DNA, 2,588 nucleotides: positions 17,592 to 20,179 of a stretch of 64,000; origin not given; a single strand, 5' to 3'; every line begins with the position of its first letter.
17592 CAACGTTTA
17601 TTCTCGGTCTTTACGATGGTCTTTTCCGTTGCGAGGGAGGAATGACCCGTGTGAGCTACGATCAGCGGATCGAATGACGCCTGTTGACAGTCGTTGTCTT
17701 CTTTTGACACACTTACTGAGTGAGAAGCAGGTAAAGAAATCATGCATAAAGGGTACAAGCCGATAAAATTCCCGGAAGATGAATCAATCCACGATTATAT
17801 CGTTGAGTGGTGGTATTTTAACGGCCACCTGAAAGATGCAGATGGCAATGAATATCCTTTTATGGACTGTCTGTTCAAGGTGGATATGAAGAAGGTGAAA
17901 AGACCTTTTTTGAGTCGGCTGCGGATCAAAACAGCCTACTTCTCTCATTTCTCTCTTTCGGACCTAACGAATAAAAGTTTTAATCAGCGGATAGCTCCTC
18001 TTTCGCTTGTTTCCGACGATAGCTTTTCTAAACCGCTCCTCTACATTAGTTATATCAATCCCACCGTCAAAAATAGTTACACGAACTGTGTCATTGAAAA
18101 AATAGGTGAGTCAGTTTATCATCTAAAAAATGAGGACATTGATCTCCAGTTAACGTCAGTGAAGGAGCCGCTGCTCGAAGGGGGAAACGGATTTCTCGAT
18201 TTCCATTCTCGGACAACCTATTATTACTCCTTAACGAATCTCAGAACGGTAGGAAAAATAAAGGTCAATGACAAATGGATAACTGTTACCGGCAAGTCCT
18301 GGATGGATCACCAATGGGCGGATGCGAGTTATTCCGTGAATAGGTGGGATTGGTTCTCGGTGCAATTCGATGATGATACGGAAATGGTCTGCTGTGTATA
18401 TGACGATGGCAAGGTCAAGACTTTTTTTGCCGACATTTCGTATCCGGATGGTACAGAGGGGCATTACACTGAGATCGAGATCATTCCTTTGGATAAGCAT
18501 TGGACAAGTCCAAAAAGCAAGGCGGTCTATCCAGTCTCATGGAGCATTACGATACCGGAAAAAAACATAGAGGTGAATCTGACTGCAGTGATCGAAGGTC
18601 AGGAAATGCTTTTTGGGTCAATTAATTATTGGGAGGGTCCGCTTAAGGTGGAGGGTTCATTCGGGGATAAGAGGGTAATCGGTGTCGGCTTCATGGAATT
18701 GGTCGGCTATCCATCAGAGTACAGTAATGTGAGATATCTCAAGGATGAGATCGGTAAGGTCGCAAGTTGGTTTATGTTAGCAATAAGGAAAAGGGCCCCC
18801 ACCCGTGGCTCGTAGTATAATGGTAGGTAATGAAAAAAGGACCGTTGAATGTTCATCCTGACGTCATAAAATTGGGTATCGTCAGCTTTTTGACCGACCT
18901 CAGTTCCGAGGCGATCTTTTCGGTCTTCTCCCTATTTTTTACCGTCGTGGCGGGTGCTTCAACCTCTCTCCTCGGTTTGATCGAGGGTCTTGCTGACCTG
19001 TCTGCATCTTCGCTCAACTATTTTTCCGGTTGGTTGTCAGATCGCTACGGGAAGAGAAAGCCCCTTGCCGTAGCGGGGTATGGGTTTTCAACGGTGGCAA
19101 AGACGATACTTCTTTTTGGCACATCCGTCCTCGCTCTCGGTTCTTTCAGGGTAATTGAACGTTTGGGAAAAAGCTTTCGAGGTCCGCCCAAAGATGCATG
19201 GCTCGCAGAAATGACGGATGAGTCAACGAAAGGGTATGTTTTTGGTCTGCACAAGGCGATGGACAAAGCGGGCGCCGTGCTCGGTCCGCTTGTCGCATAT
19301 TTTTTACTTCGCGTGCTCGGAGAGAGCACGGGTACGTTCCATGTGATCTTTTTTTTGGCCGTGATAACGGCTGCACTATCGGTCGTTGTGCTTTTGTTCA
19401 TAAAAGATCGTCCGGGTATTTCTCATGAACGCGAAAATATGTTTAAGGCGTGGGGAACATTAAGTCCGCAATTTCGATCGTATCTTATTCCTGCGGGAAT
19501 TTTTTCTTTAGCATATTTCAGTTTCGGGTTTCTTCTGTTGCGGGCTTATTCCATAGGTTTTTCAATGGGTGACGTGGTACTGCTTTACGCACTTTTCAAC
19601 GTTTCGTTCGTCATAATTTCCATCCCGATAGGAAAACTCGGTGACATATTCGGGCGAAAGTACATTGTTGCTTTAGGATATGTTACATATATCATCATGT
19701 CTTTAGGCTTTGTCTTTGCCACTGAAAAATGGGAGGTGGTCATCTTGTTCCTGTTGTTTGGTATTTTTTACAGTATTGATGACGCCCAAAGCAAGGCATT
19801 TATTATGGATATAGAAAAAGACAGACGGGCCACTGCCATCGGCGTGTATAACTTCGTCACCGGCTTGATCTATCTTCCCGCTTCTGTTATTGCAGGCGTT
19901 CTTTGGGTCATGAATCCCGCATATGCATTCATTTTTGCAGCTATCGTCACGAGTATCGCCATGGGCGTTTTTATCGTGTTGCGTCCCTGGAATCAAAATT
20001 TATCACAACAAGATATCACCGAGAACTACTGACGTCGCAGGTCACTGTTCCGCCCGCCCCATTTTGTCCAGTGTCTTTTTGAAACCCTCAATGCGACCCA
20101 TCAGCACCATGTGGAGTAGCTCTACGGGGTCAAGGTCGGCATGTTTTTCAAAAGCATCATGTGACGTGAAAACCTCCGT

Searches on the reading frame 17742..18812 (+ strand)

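Call 29: search_protein_families(library=pfam, proteins=[window:17742-18812:+], max_evalue=0.00001)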
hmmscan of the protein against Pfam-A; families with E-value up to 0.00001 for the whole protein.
window:17742-18812:+ (357 aa): 2 families
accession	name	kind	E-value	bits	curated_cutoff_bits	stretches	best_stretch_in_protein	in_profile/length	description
PF07143.17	CrtC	-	5.3e-29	102.5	22.5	1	21-193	1-167/168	CrtC N-terminal lipocalin domain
PF17186.10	Lipocalin_9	-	1.5e-28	100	26.2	1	200-323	6-131/131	Lipocalin-like domain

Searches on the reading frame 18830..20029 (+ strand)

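Call 29: search_protein_families(library=pfam, proteins=[window:18830-20029:+], max_evalue=0.00001)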
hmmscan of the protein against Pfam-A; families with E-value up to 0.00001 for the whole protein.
window:18830-20029:+ (400 aa): 3 families
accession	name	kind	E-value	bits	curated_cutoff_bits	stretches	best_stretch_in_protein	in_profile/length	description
PF07690.21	MFS_1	-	1.2e-35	123.5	33.4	2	16-236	2-220/347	Major Facilitator Superfamily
PF13347.12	MFS_2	-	1.8e-07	30.5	27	1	28-313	15-324/427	MFS/sugar transport protein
PF00083.30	Sugar_tr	-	6.7e-07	29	22.3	1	44-193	44-193/452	Sugar (and other) transporter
